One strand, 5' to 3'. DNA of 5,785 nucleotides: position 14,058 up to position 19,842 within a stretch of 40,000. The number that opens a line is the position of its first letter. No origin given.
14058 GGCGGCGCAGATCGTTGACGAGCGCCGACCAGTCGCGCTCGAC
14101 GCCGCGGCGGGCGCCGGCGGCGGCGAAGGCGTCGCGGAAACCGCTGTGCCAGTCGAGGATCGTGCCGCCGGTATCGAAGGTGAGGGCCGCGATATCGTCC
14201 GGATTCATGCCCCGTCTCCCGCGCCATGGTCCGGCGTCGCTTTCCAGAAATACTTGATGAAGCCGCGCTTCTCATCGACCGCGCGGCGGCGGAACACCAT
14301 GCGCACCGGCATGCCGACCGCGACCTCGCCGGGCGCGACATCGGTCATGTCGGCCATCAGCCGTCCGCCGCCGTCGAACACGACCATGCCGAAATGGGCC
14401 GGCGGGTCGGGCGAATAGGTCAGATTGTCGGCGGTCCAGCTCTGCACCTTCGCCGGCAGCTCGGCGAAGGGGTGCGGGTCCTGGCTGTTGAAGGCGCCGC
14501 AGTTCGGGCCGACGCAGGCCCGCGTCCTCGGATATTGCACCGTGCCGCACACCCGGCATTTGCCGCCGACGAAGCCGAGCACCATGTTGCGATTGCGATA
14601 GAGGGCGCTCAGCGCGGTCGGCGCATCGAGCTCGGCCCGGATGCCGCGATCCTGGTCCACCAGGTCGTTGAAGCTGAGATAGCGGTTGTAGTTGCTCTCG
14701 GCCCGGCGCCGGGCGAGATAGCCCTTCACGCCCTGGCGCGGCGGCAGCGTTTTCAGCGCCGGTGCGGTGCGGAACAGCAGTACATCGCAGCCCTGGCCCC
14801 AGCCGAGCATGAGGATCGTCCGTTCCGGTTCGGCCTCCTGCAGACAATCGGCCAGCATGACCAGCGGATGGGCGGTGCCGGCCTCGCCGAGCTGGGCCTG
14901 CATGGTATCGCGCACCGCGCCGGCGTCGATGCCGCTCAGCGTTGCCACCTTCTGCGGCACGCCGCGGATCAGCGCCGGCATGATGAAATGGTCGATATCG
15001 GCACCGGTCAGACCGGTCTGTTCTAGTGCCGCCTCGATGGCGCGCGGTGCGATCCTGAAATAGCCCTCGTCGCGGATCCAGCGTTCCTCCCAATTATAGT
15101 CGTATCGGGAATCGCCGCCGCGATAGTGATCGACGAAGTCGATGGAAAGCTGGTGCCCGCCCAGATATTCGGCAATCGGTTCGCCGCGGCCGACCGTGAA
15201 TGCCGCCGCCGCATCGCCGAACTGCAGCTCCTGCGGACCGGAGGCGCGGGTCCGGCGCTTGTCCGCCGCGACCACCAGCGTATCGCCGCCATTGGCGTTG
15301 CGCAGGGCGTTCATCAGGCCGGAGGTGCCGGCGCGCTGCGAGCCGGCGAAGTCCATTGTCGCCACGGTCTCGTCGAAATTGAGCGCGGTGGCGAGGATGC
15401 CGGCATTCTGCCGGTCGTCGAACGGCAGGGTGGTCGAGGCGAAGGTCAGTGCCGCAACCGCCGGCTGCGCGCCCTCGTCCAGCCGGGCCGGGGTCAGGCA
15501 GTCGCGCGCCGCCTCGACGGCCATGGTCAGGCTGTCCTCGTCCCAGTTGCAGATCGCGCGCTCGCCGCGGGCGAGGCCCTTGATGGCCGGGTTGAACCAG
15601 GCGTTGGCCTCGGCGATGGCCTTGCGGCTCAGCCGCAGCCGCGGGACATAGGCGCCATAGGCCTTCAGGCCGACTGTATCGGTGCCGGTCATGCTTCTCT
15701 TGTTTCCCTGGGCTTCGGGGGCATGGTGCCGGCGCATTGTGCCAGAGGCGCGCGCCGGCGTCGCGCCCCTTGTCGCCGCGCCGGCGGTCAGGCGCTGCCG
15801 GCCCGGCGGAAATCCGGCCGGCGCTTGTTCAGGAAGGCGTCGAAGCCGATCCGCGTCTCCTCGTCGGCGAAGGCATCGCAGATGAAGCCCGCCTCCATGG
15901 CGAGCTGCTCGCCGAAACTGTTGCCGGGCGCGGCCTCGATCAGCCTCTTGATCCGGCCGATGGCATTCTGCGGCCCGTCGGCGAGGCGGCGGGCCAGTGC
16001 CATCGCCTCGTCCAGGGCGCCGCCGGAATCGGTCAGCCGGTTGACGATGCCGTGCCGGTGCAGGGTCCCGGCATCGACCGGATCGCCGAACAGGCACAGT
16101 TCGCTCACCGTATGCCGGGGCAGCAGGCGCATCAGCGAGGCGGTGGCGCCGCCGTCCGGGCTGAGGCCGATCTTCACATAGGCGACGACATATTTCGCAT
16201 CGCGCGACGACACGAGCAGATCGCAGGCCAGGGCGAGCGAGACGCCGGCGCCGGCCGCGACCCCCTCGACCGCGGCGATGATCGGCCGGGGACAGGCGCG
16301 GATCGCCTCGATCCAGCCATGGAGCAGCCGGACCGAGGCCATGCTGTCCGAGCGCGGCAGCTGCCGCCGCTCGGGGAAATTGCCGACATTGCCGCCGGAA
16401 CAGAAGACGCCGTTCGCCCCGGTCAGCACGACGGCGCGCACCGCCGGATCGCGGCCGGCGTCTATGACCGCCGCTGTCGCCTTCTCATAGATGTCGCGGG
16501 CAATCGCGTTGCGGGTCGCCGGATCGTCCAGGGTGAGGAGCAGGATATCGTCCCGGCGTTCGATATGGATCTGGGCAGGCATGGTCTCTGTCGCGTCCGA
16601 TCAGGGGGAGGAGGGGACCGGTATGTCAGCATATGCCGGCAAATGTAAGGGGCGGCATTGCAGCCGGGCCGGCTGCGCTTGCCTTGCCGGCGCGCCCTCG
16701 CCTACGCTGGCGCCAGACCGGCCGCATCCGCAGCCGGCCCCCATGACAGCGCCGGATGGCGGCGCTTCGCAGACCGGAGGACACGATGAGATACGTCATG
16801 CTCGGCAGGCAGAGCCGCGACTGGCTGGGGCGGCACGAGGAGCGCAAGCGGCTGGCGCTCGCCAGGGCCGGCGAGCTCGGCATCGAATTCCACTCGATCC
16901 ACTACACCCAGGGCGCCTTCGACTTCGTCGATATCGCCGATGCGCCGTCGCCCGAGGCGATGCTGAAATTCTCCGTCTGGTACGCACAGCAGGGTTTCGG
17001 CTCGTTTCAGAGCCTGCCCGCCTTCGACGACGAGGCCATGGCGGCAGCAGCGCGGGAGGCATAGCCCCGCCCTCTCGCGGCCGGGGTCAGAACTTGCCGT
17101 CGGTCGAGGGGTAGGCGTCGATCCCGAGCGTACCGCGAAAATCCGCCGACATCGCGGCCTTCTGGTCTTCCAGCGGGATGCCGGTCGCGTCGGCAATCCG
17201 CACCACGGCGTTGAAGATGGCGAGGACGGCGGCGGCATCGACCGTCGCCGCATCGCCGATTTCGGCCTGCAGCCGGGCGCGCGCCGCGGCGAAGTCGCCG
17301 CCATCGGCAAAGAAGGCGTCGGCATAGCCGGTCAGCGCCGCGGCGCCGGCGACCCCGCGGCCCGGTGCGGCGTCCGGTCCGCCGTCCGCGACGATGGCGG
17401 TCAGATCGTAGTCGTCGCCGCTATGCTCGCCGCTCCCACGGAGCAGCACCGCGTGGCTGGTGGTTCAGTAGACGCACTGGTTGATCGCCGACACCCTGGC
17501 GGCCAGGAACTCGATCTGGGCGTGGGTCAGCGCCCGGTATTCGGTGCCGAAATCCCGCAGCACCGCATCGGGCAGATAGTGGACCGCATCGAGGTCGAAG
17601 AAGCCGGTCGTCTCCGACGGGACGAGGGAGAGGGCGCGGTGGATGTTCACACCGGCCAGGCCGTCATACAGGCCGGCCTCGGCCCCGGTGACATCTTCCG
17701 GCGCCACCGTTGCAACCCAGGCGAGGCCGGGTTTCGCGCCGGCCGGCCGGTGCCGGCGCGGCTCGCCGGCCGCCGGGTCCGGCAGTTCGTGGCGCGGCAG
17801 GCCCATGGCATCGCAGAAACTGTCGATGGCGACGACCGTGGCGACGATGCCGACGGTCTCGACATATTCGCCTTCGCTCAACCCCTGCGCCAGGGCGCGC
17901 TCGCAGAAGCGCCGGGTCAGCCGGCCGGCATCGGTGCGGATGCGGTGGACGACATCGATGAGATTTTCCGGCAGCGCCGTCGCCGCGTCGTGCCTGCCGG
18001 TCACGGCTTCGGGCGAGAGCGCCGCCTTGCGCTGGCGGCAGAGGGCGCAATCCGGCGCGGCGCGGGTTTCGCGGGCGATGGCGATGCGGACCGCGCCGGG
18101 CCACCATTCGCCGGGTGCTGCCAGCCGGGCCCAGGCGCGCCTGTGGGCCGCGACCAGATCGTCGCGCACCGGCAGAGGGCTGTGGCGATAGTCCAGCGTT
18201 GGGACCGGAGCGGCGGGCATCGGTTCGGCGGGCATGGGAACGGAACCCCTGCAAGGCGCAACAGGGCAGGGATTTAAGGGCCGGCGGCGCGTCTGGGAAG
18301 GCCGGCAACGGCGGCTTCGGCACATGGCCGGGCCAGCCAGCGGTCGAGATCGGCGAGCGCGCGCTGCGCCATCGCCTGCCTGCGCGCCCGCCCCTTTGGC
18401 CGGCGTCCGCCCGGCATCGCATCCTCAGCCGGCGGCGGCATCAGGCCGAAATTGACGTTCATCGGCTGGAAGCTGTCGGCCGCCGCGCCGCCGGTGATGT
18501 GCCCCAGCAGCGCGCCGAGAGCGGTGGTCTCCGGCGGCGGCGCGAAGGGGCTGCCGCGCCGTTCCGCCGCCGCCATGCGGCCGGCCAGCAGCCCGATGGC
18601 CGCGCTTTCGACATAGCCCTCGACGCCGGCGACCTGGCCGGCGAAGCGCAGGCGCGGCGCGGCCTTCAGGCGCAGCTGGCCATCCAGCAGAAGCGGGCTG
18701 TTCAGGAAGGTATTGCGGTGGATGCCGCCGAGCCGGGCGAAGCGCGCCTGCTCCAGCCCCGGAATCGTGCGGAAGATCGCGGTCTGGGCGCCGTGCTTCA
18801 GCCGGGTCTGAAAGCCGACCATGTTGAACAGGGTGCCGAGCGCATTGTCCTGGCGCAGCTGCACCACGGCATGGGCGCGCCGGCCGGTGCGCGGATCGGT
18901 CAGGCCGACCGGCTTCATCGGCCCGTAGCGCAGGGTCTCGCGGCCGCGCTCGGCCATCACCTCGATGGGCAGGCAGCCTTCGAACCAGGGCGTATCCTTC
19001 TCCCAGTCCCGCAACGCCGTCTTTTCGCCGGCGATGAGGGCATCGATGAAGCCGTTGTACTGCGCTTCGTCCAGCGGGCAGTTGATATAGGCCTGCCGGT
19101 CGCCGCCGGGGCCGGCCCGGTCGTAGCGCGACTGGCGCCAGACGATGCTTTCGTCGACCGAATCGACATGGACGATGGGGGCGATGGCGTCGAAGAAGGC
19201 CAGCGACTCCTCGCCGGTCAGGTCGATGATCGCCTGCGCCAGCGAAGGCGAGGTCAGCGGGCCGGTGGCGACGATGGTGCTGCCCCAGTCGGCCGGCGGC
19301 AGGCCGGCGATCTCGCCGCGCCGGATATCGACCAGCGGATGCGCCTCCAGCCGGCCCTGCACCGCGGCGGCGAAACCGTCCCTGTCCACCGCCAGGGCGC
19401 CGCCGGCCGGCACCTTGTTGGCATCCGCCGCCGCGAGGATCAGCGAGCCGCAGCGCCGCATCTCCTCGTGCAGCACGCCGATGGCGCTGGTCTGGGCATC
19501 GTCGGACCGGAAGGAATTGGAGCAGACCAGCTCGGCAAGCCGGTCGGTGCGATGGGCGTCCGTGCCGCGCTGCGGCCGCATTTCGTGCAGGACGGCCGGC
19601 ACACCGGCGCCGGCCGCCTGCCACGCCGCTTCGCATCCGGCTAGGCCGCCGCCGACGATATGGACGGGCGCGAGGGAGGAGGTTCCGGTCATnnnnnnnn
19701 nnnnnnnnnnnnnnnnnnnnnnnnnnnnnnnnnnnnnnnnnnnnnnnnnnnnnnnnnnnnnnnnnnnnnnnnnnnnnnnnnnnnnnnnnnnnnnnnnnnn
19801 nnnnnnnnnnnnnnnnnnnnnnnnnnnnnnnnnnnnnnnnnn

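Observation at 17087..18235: In-frame TGA at the second Cys of an AhpD/CMD CxxC motif: probable selenoprotein (C-V-Y-U) split into two ORFs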

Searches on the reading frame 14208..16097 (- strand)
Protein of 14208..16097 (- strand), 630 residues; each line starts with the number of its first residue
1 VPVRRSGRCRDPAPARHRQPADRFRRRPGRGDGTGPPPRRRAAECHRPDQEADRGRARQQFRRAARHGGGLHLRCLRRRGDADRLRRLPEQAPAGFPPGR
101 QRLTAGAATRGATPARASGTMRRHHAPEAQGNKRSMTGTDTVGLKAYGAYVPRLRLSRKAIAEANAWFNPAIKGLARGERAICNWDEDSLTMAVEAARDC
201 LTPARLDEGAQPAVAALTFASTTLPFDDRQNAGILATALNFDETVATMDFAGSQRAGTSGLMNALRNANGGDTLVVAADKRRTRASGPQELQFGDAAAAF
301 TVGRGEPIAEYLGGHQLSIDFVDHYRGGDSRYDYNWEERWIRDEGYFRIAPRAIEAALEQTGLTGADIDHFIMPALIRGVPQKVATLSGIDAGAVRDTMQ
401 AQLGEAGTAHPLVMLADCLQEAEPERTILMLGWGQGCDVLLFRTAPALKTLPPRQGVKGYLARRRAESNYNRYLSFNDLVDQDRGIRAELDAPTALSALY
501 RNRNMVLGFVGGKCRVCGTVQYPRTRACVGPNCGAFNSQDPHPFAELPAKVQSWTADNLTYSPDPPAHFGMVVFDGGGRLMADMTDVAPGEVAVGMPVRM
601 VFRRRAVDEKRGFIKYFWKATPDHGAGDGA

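Call 18: search_protein_families(library=ncbifam, proteins=[window:14208-16097:-], max_evalue=0.00001)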
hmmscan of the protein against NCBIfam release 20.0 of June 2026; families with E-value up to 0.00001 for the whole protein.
window:14208-16097:- (630 aa): 2 families
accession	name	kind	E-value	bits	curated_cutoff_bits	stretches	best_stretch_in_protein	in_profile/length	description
NF003274.0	PRK04262.1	equivalog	1e-42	146.4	244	1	141-442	2-306/347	hydroxymethylglutaryl-CoA synthase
TIGR00748.1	HMG_CoA_syn_Arc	equivalog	5.4e-27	94.9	353.35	1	142-438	2-299/345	hydroxymethylglutaryl-CoA synthase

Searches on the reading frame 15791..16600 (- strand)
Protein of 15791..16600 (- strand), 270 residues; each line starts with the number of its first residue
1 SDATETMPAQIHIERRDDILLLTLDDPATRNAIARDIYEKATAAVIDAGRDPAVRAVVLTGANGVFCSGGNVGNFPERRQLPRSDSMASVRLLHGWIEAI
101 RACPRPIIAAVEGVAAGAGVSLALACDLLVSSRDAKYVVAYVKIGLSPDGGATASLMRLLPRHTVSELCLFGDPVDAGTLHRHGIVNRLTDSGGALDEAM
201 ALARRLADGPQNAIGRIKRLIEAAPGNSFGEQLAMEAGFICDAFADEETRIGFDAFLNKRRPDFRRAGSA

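Call 18: search_protein_families(library=ncbifam, proteins=[window:15791-16600:-], max_evalue=0.00001)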
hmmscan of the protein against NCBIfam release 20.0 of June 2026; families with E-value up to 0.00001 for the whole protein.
window:15791-16600:- (270 aa): 71 families (the best 25 are shown)
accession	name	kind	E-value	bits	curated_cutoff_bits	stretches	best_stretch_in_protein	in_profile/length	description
NF046063.1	oxepin_alt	equivalog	4.1e-102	341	300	1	11-263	2-254/254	oxepin-CoA hydrolase, alternative type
NF005700.0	PRK07511.1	subfamily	1.4e-96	323.1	274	1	7-266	1-260/260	enoyl-CoA hydratase family protein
NF004635.0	PRK05981.1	equivalog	2.6e-53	181.2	351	1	10-265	5-264/266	enoyl-CoA hydratase/isomerase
NF051848.1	EnCoAHydtEchA19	equivalog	8.1e-53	179.6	400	1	11-266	2-257/258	enoyl-CoA hydratase EchA19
TIGR02280.1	PaaB1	equivalog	5.3e-49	167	345.15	1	14-265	4-254/256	2-(1,2-epoxy-1,2-dihydrophenyl)acetyl-CoA isomerase PaaG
NF006100.0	PRK08252.1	subfamily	1.4e-47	162.5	282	1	9-264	3-251/254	crotonase/enoyl-CoA hydratase family protein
NF006699.0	PRK09245.1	subfamily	7.3e-47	159.8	354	1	9-265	3-264/266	crotonase/enoyl-CoA hydratase family protein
NF006107.0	PRK08258.1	equivalog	1.8e-46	158.6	330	1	5-265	13-275/277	enoyl-CoA hydratase family protein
NF006007.0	PRK08138.1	subfamily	3e-45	154.6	355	1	14-265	13-259/261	enoyl-CoA hydratase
NF004525.0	PRK05870.1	equivalog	5e-43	147.9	285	1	10-229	4-219/249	enoyl-CoA hydratase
NF004840.0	PRK06190.1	equivalog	3.8e-42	144.7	253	1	10-241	5-233/260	enoyl-CoA hydratase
NF005864.0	PRK07799.1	equivalog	9.9e-40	136.4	316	1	10-266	9-265/266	crotonase/enoyl-CoA hydratase family protein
NF004517.0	PRK05862.1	equivalog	1.6e-38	132.7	396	1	10-266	5-256/257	enoyl-CoA hydratase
NF004725.0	PRK06072.1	equivalog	9.7e-37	127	293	1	11-265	2-246/248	enoyl-CoA hydratase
NF006008.0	PRK08139.1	equivalog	9.7e-37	126.9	313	1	5-266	7-265/266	enoyl-CoA hydratase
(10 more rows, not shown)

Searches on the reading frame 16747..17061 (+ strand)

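Call 18: search_protein_families(library=ncbifam, proteins=[window:16747-17061:+], max_evalue=0.00001)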
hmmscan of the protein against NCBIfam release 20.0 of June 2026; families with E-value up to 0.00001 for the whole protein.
window:16747-17061:+ (105 aa): 0 families

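Call 22: search_protein_families(library=pfam, proteins=[window:16747-17061:+], max_evalue=0.00001)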
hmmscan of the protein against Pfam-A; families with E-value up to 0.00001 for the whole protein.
window:16747-17061:+ (105 aa): 1 family
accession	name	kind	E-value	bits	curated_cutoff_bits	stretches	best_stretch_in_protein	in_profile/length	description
PF08734.17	GYD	-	6.2e-12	45.8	31.4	1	31-101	19-90/91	GYD domain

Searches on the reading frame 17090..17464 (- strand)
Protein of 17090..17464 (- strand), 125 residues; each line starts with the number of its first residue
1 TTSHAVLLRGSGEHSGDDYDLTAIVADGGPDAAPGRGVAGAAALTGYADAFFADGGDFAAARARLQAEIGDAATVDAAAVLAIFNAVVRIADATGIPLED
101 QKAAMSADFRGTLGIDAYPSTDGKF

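Call 57: find_homologous_proteins(query=window:17090-17464:-, max_evalue=0.001)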
Query window:17090-17464:- (125 aa): 509 proteins with E <= 0.001 among 792 candidates; the best 120 are listed.
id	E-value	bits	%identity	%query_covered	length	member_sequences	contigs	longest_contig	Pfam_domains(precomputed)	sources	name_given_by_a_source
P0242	6.9e-66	238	99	96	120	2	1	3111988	-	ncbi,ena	-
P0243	4.8e-45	170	78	95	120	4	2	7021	-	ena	-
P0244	8.9e-45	170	78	96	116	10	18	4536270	-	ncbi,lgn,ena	-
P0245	3.0e-44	168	77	96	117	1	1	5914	-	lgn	-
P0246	3.6e-44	168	78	96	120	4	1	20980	-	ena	-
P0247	8.0e-44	167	78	96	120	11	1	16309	-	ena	-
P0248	9.7e-43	163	75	96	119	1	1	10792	-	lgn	-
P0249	1.3e-42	163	76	95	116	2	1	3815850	-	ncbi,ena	-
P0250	3.2e-42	161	74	95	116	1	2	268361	-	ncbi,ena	-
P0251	1.4e-41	159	76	96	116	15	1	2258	-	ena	-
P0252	5.3e-41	157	75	96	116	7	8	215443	-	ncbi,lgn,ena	-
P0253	6.3e-41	157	74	96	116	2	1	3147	-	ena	-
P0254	8.6e-41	157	74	96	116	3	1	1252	-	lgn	-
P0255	8.2e-40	154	75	96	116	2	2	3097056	-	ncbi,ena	-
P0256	1.4e-39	153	64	96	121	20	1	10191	-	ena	-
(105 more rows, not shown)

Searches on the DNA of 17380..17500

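Call 54: search_rna_families(source=window, start=17380, end=17500, threshold=evalue, max_evalue=10)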
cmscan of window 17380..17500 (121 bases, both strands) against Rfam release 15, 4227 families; matches with E-value up to 10: 0.
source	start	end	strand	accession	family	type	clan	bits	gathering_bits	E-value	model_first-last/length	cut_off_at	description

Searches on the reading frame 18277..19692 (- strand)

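Call 18: search_protein_families(library=ncbifam, proteins=[window:18277-19692:-], max_evalue=0.00001)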
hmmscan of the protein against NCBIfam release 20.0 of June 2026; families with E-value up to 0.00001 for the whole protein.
window:18277-19692:- (472 aa): 4 families
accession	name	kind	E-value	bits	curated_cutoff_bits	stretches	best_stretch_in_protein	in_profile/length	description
NF003739.0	PRK05335.1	equivalog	2.1e-195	649.6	262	1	8-455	4-437/441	methylenetetrahydrofolate--tRNA-(uracil(54)-C(5))-methyltransferase (FADH(2)-oxidizing) TrmFO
TIGR00137.1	gid_trmFO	equivalog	1.5e-159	531.5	428.65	1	9-453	2-430/433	FADH(2)-oxidizing methylenetetrahydrofolate--tRNA-(uracil(54)-C(5))-methyltransferase TrmFO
TIGR00136.1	mnmG_gidA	equivalog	5.5e-12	44.8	524.85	1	291-379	303-390/616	tRNA uridine-5-carboxymethylaminomethyl(34) synthesis enzyme MnmG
TIGR03467.1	HpnE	equivalog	8.9e-06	25.3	283.05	0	10-44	1-35/430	hydroxysqualene dehydroxylase HpnE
